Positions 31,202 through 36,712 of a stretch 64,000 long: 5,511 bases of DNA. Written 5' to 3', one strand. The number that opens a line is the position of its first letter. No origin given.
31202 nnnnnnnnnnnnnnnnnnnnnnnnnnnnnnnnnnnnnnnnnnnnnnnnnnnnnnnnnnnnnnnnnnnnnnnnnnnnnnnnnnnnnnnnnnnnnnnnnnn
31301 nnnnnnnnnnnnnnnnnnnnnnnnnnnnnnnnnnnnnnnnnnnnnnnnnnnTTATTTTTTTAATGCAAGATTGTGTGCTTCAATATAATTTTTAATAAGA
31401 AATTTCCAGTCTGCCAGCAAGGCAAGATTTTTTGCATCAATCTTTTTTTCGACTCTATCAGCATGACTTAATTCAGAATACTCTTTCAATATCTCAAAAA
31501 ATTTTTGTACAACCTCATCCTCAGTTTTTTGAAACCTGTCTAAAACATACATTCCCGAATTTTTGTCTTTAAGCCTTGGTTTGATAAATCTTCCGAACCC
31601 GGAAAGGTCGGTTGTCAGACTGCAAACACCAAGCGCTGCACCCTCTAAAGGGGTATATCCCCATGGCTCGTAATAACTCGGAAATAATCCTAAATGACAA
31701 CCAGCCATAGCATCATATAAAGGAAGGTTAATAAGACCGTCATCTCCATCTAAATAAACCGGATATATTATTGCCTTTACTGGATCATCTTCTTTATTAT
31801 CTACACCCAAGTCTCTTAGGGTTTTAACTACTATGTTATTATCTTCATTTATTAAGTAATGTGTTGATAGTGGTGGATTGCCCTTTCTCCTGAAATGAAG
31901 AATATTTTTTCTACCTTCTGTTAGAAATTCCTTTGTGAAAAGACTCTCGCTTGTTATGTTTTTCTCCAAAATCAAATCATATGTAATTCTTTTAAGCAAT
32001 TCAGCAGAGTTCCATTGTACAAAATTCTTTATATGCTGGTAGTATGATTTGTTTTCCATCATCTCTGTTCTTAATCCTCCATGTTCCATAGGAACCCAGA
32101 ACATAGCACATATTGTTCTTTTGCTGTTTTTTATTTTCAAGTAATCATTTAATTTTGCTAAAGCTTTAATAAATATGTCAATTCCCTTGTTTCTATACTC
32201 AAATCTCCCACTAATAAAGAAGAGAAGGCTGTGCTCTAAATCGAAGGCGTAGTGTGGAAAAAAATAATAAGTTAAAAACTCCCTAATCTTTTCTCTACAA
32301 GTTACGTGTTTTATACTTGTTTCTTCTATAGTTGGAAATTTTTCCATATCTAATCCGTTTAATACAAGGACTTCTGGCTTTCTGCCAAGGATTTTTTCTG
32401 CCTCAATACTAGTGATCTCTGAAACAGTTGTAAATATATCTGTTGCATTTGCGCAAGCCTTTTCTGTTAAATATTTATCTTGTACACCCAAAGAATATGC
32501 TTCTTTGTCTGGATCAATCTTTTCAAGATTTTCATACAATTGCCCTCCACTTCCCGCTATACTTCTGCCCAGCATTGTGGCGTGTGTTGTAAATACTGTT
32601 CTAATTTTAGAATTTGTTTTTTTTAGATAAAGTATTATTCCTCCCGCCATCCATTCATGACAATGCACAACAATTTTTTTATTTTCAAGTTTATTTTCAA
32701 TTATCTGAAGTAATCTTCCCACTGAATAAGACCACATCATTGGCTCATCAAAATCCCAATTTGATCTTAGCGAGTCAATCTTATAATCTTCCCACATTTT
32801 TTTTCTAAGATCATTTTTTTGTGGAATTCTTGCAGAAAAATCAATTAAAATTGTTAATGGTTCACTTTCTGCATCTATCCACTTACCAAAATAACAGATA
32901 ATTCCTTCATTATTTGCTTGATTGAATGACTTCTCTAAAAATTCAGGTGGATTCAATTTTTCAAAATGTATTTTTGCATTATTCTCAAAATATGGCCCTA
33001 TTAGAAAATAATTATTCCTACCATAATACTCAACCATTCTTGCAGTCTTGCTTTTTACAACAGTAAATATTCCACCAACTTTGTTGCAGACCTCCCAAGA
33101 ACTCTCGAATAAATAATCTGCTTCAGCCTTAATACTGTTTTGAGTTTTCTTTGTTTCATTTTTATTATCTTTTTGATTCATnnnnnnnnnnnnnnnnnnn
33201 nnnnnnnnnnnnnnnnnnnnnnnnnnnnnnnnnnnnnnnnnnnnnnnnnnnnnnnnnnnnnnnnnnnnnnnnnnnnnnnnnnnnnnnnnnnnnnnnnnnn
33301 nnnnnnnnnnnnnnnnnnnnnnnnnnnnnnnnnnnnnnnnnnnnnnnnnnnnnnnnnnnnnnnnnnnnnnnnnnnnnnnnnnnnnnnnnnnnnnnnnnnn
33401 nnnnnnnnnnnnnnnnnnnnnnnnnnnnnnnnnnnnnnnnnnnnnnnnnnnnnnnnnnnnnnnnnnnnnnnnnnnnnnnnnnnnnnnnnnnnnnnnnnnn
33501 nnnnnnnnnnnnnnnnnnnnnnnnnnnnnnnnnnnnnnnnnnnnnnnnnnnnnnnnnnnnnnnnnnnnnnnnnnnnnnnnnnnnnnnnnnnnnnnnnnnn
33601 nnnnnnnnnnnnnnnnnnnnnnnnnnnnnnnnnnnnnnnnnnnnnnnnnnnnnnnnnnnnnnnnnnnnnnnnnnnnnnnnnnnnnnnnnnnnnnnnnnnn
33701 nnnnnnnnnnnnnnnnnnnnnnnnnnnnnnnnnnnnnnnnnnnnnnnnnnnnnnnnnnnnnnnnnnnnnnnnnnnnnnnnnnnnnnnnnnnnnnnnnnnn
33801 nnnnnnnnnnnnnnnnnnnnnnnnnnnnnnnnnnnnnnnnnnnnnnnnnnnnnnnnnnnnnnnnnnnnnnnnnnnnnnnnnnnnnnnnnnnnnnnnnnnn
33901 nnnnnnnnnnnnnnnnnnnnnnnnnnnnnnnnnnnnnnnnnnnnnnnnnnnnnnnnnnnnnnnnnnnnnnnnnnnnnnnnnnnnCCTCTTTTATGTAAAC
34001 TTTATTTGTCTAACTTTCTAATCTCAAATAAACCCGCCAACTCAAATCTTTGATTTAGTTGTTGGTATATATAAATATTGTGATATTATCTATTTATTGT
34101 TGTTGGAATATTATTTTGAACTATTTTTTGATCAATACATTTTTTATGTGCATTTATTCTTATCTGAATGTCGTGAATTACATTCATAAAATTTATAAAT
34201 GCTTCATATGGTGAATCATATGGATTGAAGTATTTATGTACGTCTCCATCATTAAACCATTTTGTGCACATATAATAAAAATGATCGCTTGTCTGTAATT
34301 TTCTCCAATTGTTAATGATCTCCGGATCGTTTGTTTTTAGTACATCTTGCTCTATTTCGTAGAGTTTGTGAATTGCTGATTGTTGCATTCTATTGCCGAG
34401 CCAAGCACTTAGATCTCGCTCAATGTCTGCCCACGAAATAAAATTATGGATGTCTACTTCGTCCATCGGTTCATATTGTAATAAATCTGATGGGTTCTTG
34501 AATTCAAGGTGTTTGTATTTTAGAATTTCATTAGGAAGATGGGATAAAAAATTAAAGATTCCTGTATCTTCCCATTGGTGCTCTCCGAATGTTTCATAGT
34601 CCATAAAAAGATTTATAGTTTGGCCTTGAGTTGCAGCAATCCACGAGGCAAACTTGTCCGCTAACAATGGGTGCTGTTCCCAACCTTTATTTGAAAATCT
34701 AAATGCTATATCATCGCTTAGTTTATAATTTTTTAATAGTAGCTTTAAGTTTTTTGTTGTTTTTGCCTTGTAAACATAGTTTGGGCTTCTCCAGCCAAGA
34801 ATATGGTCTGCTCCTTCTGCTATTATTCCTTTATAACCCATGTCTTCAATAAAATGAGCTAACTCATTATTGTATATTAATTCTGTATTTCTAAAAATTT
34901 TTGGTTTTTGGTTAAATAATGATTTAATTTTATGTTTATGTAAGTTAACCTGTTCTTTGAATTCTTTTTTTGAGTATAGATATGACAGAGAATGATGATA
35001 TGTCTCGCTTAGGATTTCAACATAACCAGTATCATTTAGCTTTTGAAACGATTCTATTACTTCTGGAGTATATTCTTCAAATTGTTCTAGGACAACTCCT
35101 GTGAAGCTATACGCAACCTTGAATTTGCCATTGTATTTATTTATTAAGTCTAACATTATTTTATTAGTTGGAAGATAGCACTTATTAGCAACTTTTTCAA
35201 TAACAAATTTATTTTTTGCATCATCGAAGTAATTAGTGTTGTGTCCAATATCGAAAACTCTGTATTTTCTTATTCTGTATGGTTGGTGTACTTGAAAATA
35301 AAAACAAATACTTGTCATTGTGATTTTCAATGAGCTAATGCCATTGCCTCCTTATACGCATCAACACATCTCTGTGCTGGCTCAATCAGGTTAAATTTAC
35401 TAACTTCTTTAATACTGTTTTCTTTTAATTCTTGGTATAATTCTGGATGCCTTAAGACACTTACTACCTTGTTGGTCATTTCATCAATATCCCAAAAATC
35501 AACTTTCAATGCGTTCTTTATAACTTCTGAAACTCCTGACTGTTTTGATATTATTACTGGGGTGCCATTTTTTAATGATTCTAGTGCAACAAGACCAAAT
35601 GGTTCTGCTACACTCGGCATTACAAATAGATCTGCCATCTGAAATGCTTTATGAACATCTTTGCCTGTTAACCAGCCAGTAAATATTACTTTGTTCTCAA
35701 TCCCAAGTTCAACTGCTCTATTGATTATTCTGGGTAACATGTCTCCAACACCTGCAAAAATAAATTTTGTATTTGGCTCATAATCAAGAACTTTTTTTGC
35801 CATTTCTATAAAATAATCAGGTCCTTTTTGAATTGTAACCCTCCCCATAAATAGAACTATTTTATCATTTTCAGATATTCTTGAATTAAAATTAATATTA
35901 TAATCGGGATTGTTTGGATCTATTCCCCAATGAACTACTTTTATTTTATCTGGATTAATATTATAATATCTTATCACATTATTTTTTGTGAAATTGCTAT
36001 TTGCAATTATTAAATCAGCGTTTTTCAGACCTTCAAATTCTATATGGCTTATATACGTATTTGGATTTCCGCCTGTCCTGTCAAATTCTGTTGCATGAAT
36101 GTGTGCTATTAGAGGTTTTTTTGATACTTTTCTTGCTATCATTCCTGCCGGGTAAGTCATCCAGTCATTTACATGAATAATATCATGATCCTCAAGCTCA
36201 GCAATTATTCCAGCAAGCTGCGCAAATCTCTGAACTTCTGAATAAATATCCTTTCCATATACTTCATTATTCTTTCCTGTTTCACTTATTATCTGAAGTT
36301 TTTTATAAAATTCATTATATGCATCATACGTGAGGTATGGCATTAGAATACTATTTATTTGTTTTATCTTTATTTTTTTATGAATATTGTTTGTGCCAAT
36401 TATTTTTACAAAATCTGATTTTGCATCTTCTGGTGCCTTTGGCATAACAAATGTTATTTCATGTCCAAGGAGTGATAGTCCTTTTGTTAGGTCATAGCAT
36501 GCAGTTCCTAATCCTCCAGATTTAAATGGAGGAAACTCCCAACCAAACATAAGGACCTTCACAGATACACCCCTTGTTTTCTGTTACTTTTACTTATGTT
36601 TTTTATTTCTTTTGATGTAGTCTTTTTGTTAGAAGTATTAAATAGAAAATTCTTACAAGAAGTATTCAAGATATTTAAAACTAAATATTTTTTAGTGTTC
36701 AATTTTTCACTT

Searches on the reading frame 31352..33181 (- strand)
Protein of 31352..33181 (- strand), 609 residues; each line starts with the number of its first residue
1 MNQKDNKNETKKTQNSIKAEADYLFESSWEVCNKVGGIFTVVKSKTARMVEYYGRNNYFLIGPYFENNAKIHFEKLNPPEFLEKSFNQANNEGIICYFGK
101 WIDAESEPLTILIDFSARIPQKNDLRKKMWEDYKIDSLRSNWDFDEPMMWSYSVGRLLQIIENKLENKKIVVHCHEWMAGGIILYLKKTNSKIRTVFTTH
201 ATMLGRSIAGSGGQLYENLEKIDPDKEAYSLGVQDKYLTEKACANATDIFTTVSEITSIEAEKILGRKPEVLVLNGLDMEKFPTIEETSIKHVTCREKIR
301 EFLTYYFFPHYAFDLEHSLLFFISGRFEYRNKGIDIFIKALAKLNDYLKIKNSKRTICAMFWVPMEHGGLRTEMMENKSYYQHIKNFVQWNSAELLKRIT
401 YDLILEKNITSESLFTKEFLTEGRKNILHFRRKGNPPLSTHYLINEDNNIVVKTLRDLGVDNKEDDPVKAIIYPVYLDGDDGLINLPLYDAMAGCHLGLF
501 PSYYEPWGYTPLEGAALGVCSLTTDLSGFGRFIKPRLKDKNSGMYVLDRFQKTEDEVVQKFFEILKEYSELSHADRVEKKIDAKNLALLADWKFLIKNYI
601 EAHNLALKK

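Call 5: search_protein_families(library=pfam, proteins=[window:31352-33181:-], max_evalue=0.01)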
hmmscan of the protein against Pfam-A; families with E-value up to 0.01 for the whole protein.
window:31352-33181:- (609 aa): 6 families
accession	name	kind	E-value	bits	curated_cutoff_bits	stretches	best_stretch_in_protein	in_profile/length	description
PF05693.19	Glycogen_syn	-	2.1e-145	486.3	27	1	26-609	1-585/639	Glycogen synthase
PF08323.17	Glyco_transf_5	-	2.9e-08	34.2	22.7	1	160-255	121-218/239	Starch synthase catalytic domain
PF00534.26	Glycos_transf_1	-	1.3e-07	31.8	26.4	1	490-535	88-133/172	Glycosyl transferases group 1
PF20706.3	GT4-conflict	-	3.7e-07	29.9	26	1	490-580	277-371/385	Family 4 Glycosyltransferase in conflict systems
PF13692.12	Glyco_trans_1_4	-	1.5e-06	29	27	1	488-536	70-118/142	Glycosyl transferases group 1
PF13439.12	Glyco_transf_4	-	0.00011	22.7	28.5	1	168-280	72-169/170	Glycosyltransferase Family 4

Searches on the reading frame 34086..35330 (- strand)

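Call 56: search_protein_families(library=pfam, proteins=[window:34086-35330:-], max_evalue=0.001)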
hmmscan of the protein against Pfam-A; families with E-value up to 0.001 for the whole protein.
window:34086-35330:- (414 aa): 2 families
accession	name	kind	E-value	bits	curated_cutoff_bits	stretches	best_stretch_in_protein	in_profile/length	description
PF03065.20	Glyco_hydro_57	-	1e-77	261.8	21.2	1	10-285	2-280/291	Glycosyl hydrolase family 57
PF01522.26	Polysacc_deac_1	-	3.2e-07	30.8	23.1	1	92-168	48-123/124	Polysaccharide deacetylase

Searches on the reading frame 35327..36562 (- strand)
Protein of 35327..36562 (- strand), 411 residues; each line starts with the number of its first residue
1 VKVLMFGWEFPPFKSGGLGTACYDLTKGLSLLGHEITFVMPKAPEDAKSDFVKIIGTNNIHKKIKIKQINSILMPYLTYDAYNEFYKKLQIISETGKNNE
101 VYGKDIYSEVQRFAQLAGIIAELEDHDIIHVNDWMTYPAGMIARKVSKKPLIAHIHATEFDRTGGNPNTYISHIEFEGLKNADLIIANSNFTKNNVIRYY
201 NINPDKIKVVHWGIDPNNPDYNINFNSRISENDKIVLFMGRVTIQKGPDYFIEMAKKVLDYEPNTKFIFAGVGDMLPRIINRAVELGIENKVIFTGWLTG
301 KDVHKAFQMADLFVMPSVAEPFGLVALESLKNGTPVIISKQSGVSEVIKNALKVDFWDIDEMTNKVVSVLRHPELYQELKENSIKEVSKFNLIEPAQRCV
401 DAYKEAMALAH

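Call 56: search_protein_families(library=pfam, proteins=[window:35327-36562:-], max_evalue=0.001)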
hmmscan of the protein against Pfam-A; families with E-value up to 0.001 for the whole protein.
window:35327-36562:- (411 aa): 7 families
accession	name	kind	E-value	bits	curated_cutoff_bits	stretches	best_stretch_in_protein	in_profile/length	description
PF00534.26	Glycos_transf_1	-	1.1e-36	126.4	26.4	1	224-385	6-171/172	Glycosyl transferases group 1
PF13692.12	Glyco_trans_1_4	-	1.3e-27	97.2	27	1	234-371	2-141/142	Glycosyl transferases group 1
PF13439.12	Glyco_transf_4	-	8.3e-24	85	28.5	1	16-217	2-169/170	Glycosyltransferase Family 4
PF08323.17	Glyco_transf_5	-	1.9e-21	77.3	22.7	1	2-177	1-185/239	Starch synthase catalytic domain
PF20706.3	GT4-conflict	-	4.9e-17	62.4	26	1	175-368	140-335/385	Family 4 Glycosyltransferase in conflict systems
PF13579.12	Glyco_trans_4_4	-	3.4e-13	50.7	29.7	1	110-211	60-156/158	Glycosyl transferase 4-like domain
PF00982.27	Glyco_transf_20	-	1.2e-05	24.7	32.5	1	300-392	362-460/473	Glycosyltransferase family 20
